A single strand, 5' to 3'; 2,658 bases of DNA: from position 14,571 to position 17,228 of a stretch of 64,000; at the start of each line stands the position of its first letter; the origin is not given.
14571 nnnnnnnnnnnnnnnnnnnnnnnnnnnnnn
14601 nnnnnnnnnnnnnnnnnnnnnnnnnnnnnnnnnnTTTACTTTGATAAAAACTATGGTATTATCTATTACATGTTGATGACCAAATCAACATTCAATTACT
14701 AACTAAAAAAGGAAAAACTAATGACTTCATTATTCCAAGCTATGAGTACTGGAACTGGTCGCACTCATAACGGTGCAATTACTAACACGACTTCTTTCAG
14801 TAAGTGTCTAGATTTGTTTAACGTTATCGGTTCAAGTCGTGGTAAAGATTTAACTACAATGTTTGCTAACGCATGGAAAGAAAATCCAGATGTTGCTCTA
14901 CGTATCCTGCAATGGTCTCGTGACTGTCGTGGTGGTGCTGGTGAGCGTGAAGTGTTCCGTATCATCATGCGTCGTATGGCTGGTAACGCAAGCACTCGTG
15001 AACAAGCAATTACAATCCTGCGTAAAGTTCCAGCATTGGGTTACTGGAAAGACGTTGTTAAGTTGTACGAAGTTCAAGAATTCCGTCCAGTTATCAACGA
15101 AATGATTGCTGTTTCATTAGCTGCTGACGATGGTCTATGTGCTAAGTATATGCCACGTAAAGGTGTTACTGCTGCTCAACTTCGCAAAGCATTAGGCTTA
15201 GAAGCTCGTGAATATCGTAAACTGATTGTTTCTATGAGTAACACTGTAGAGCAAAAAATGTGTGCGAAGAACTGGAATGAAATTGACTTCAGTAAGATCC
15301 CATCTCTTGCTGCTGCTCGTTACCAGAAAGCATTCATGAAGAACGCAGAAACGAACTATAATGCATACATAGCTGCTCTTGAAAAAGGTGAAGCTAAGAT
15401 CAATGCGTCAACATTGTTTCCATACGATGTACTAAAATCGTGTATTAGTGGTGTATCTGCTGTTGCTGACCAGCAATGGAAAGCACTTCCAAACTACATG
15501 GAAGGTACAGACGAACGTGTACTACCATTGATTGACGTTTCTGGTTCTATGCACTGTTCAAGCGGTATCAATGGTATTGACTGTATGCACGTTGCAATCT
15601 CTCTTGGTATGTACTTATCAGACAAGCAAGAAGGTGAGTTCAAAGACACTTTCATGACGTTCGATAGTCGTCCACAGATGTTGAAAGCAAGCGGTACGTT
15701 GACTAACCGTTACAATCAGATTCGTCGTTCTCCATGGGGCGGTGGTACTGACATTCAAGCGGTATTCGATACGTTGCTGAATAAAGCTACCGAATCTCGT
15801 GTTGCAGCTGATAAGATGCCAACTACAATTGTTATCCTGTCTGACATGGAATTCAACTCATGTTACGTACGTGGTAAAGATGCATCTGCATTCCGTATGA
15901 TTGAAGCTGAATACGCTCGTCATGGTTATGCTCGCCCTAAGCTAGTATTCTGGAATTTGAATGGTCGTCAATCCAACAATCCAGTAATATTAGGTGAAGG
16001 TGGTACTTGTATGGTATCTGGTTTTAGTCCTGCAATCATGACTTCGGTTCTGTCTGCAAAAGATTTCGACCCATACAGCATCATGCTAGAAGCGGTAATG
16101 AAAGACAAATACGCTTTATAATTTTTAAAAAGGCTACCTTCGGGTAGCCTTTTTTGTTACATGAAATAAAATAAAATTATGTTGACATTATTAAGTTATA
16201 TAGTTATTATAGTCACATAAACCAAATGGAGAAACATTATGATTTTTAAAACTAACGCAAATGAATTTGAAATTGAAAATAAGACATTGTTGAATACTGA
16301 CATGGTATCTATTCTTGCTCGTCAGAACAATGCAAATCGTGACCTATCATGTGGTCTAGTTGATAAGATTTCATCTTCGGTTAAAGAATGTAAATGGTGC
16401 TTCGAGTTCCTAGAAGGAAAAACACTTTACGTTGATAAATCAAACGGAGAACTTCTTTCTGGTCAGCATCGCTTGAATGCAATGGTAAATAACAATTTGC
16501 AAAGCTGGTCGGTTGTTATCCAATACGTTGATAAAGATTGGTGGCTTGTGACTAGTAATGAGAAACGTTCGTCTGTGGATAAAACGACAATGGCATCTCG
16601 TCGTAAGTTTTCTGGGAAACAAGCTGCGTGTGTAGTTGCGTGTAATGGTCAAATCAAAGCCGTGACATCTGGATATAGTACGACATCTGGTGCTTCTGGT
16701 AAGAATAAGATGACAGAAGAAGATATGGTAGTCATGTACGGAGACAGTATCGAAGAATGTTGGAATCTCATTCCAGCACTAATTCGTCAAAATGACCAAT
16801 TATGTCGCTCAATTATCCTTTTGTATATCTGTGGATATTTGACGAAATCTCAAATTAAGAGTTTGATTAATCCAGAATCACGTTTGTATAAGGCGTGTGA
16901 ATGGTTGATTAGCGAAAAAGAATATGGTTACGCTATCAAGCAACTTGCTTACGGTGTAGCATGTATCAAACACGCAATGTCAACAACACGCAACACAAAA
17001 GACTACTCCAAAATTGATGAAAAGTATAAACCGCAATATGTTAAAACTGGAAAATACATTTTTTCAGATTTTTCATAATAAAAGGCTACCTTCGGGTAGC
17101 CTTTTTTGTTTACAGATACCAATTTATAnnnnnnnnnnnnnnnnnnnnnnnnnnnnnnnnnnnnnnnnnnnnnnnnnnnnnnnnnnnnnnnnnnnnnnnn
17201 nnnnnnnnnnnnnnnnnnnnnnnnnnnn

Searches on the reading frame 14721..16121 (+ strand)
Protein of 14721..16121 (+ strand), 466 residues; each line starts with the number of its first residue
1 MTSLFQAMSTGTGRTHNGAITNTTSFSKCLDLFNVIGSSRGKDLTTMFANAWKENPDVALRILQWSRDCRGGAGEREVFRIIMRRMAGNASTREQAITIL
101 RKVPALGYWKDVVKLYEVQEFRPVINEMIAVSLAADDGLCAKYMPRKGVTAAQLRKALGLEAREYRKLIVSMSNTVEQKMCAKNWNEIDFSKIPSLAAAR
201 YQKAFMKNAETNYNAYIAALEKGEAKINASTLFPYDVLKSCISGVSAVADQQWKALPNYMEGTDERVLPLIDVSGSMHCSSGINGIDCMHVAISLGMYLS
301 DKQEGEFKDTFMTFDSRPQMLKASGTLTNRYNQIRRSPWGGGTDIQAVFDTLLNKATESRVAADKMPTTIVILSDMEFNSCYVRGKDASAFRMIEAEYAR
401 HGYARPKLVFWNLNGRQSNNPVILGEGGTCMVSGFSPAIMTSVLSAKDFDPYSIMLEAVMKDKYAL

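Call 10: search_protein_families(library=pfam, proteins=[window:14721-16121:+], max_evalue=0.1)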
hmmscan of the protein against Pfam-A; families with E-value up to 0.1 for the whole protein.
window:14721-16121:+ (466 aa): 3 families
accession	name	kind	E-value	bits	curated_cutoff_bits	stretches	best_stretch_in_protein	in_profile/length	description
PF25043.1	DUF7788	-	2e-43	148.6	27.1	1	270-451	5-190/221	Domain of unknown function (DUF7788)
PF11443.14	DUF2828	-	3.6e-30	105.6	29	2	125-256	251-395/405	Domain of unknown function (DUF2828)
PF05762.20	VWA_CoxE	-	0.0055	16.6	26.4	1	265-376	57-159/222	VWA domain containing CoxE-like protein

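Call 11: search_protein_families(library=phrogs, proteins=[window:14721-16121:+], max_evalue=0.001)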
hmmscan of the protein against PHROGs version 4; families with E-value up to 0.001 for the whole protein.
window:14721-16121:+ (466 aa): 2 families
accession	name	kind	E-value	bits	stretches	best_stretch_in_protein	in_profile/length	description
phrog_850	-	DNA, RNA and nucleotide metabolism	1.4e-149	500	1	2-465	2-475/476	RNA-binding protein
phrog_12912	-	unknown function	1.5e-16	62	1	43-209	20-184/211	-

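Call 90: find_encoding_contigs(protein=window:14721-16121:+, flank=3000, max_places=10)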
Protein window:14721-16121:+ (466 aa): 1 contig read that carries it; 1 place shown.
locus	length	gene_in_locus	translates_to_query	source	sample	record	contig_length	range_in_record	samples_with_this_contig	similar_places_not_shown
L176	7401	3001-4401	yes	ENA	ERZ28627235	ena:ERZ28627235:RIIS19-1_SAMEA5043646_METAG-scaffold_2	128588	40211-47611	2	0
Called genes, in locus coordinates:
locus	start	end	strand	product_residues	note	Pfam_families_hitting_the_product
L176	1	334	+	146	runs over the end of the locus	PF11645:PDDEXK_5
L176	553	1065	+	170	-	-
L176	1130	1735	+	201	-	-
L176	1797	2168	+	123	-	PF01228:Gly_radical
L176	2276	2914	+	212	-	PF25680:Mom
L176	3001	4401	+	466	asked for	PF11443:DUF2828, PF25043:DUF7788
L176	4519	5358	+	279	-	-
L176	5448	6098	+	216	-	PF01712:dNK, PF02223:Thymidylate_kin (faint)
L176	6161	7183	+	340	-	PF00268:Ribonuc_red_sm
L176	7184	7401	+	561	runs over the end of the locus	PF00317:Ribonuc_red_lgN, PF02867:Ribonuc_red_lgC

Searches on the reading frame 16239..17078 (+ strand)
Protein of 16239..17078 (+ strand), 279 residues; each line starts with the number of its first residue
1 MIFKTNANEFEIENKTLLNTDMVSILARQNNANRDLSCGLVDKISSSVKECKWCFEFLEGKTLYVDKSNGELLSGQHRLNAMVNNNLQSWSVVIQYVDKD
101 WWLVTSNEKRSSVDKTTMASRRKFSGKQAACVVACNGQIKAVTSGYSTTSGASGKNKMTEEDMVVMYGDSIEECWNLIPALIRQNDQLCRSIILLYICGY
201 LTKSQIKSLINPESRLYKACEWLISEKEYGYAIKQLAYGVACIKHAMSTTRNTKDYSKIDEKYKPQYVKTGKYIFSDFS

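Call 91: find_encoding_contigs(protein=window:16239-17078:+, flank=3000, max_places=10)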
Protein window:16239-17078:+ (279 aa): 5 contigs read that carry it; 4 places shown.
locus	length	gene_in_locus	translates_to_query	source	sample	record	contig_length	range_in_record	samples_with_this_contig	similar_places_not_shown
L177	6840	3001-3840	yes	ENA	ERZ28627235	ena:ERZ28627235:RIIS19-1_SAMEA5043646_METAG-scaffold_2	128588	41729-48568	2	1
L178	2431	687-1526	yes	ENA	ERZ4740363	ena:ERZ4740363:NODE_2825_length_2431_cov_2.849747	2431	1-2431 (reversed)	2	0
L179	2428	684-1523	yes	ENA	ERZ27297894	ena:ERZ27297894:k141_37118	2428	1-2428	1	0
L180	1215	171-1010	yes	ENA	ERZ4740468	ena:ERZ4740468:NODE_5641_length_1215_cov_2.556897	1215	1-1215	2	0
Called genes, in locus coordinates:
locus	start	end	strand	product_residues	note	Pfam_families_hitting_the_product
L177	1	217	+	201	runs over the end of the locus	-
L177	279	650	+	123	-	PF01228:Gly_radical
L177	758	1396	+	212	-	PF25680:Mom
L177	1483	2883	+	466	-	PF11443:DUF2828, PF25043:DUF7788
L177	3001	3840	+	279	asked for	-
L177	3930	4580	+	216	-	PF01712:dNK, PF02223:Thymidylate_kin (faint)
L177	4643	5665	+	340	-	PF00268:Ribonuc_red_sm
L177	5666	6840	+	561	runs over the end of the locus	PF00317:Ribonuc_red_lgN, PF02867:Ribonuc_red_lgC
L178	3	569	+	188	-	?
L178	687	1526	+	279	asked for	-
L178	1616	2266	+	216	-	PF01712:dNK, PF02223:Thymidylate_kin (faint)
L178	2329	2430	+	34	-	?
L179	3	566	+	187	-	?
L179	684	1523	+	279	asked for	-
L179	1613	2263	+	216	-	PF01712:dNK, PF02223:Thymidylate_kin (faint)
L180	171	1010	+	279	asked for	-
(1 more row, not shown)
